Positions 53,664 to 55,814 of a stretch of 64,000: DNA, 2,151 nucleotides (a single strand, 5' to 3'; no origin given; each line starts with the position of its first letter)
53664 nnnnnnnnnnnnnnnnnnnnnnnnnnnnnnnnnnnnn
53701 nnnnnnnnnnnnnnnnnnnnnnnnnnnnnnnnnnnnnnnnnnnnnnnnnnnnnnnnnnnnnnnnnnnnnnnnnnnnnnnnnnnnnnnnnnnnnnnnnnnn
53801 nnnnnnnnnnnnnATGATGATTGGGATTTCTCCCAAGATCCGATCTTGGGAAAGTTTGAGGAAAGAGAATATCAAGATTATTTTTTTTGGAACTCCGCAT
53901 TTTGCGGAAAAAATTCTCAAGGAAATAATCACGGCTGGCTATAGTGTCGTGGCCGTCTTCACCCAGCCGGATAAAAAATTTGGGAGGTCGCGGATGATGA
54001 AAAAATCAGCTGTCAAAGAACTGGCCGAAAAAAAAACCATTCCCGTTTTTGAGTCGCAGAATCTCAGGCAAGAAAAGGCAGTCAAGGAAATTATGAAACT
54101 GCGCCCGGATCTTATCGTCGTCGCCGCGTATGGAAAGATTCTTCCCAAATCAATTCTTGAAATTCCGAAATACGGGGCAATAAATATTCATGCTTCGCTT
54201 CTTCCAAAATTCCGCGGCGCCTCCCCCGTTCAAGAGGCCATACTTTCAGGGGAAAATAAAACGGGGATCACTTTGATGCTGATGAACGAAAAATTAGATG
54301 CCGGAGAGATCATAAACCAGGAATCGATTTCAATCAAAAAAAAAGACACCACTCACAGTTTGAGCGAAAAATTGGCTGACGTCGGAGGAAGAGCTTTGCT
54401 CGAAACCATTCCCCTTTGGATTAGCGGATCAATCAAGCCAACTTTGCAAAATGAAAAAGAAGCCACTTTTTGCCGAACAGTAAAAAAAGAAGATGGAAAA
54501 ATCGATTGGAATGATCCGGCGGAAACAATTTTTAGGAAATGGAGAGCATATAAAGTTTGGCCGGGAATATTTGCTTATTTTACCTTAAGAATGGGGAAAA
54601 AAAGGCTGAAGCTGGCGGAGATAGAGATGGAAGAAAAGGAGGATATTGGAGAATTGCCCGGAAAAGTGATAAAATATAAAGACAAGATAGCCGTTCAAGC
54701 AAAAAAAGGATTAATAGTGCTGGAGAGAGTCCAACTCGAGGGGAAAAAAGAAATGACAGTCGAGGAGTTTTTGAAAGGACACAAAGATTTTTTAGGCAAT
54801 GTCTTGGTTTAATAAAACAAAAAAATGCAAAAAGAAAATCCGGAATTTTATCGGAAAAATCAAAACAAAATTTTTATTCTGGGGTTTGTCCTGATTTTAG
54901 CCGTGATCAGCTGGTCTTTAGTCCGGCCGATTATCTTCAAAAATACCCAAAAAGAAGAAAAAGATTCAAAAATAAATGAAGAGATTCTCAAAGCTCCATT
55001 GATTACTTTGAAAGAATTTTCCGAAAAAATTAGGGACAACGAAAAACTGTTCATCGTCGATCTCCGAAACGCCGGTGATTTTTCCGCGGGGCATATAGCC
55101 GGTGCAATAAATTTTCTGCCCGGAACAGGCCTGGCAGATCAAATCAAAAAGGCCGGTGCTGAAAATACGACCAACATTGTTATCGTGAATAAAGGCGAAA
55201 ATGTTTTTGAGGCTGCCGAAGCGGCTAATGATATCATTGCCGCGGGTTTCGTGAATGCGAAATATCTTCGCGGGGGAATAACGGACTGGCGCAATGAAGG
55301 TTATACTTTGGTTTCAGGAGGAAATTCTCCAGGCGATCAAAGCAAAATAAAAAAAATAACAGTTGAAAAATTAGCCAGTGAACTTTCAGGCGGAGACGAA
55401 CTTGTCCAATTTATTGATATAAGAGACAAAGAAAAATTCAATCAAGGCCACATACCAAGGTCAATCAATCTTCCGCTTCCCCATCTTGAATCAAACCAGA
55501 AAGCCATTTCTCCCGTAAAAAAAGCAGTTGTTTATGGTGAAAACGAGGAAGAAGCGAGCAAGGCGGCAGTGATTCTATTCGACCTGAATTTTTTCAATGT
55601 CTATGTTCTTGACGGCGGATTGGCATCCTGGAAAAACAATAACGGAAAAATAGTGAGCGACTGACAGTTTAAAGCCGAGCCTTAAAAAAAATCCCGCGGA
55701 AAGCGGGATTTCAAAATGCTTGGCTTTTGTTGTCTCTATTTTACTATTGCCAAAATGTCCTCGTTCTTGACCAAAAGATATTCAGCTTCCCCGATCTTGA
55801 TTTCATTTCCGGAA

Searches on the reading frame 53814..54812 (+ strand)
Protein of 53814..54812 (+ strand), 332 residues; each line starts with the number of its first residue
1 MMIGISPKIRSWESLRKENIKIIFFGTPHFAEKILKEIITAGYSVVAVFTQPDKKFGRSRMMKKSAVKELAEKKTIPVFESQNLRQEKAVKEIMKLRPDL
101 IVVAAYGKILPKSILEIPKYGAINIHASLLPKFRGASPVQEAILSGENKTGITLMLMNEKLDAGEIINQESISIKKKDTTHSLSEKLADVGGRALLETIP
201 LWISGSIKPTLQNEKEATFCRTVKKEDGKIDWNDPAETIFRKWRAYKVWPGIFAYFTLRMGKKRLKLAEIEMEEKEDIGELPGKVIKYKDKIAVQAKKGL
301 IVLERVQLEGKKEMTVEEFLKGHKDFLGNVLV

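Call 83: search_protein_families(library=pfam, proteins=[window:53814-54812:+], max_evalue=0.0001)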
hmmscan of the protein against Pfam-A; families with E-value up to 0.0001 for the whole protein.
window:53814-54812:+ (332 aa): 2 families
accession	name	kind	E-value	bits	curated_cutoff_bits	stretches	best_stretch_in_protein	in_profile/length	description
PF00551.24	Formyl_trans_N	-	7.4e-49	166.4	26.1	1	21-199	2-181/181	Formyl transferase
PF02911.23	Formyl_trans_C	-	1.1e-25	90.2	21.1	1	223-323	2-99/100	Formyl transferase, C-terminal domain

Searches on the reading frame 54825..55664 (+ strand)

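Call 83: search_protein_families(library=pfam, proteins=[window:54825-55664:+], max_evalue=0.0001)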
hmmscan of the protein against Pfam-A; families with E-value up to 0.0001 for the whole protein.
window:54825-55664:+ (279 aa): 1 family
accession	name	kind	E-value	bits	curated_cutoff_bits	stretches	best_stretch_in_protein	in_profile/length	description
PF00581.25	Rhodanese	-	3.5e-33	114.5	22.2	2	181-271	3-101/102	Rhodanese-like domain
